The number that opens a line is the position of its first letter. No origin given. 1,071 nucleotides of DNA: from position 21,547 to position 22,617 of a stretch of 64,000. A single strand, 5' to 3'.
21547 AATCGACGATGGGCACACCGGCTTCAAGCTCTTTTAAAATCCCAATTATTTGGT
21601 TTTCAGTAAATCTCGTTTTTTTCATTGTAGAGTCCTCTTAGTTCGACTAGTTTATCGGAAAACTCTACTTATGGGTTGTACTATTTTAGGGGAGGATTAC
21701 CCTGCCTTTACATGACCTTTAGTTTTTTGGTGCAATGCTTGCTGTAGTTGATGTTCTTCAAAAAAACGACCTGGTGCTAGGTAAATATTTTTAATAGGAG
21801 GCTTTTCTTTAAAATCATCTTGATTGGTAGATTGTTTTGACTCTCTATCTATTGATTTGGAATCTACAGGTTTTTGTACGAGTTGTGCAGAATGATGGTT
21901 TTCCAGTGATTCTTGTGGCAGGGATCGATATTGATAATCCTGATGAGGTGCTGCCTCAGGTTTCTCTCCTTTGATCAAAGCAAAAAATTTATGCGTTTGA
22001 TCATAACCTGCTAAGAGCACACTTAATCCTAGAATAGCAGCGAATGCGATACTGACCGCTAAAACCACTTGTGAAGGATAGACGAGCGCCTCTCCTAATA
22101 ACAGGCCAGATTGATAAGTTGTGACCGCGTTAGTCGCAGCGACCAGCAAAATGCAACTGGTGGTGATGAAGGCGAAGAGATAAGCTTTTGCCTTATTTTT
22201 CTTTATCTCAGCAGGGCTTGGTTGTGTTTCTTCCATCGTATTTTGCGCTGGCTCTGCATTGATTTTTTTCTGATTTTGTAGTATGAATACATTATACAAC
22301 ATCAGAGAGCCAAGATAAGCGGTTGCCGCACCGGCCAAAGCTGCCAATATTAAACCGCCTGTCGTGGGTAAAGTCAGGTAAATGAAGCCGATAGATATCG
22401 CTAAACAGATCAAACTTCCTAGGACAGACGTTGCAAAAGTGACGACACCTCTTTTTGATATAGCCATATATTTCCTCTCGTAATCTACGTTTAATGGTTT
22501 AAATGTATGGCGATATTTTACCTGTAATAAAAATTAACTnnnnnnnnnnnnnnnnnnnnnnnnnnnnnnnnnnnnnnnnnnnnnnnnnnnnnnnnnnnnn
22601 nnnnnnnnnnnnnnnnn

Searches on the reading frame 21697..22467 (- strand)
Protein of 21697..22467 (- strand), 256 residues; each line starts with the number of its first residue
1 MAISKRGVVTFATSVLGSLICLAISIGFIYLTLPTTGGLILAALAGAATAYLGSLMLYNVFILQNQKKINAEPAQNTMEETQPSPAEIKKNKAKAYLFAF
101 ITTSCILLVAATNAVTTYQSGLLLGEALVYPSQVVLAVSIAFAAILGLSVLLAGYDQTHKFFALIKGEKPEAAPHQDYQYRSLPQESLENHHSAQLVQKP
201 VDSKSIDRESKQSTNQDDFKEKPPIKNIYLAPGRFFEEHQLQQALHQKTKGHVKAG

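Call 29: search_protein_families(library=ncbifam, proteins=[window:21697-22467:-], max_evalue=0.01)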
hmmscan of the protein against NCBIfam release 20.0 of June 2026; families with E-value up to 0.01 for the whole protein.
window:21697-22467:- (256 aa): 0 families

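Call 30: search_protein_families(library=pfam, proteins=[window:21697-22467:-], max_evalue=1)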
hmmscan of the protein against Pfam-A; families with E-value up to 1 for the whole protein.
window:21697-22467:- (256 aa): 1 family
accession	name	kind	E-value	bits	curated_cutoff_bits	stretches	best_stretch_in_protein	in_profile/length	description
PF00499.25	Oxidored_q3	-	0.0039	17.4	33.2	1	45-115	77-144/146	NADH-ubiquinone/plastoquinone oxidoreductase chain 6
